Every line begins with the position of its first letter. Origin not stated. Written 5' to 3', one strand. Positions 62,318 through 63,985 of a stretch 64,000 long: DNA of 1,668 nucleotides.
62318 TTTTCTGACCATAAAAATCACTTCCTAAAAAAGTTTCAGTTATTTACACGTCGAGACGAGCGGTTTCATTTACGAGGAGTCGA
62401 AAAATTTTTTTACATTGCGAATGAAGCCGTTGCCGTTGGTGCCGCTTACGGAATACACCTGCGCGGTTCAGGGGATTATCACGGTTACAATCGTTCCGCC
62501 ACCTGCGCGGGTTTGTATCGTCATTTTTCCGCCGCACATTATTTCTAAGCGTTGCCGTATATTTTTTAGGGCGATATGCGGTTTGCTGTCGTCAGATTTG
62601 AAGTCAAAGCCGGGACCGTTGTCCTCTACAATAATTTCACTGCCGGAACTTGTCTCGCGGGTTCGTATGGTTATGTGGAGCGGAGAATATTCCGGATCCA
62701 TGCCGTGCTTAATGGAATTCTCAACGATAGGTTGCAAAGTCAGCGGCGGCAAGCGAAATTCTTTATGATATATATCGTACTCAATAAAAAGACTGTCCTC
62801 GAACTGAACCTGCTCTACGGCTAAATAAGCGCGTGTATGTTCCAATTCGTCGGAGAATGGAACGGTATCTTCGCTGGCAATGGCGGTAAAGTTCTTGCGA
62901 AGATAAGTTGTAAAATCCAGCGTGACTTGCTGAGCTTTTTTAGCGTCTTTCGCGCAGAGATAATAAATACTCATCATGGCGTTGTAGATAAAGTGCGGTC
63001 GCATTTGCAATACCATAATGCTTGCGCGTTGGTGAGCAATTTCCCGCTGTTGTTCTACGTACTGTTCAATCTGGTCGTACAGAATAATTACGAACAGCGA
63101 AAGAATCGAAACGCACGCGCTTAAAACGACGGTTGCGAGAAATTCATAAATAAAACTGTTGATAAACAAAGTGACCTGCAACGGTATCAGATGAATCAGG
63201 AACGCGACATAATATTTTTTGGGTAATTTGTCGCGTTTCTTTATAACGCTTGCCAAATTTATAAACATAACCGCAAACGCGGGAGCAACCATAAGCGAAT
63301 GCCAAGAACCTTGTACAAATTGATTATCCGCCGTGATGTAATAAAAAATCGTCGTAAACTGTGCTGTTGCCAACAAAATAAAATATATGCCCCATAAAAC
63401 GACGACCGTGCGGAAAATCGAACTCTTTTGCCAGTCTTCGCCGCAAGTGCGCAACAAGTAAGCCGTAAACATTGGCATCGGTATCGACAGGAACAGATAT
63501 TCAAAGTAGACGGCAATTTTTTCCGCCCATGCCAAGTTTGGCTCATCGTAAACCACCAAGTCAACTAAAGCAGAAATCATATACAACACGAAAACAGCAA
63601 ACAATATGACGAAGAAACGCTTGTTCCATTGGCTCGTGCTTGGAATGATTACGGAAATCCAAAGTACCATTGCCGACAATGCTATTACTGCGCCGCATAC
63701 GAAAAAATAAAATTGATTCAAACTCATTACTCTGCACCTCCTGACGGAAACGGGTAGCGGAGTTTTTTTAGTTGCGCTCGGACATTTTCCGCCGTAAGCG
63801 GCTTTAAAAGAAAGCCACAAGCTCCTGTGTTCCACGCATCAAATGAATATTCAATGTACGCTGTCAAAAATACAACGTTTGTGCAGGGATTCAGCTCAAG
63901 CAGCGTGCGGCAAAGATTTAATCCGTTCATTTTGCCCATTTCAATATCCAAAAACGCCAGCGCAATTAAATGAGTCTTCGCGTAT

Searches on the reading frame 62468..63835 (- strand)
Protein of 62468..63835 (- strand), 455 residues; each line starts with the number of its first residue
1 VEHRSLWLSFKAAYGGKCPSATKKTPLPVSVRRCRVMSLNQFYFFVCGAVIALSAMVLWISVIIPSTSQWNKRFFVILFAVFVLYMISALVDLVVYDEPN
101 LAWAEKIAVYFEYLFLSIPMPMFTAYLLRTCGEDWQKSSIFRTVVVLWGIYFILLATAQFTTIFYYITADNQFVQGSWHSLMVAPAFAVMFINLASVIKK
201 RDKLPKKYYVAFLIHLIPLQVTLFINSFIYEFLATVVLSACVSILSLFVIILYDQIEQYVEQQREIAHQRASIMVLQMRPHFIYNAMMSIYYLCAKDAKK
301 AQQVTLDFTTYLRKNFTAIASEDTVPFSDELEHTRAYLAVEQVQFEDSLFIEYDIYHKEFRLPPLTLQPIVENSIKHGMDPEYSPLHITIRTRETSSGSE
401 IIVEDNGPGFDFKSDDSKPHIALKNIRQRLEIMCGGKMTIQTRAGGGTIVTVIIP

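Call 55: search_protein_families(library=ncbifam, proteins=[window:62468-63835:-], max_evalue=0.001)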
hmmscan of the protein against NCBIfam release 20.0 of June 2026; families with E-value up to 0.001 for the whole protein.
window:62468-63835:- (455 aa): 1 family
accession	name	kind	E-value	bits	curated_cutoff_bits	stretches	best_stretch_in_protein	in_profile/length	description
NF052443.1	SensHisKinMctS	equivalog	0.00026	19.5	700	1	387-455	379-447/457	two-component system sensor histidine kinase MctS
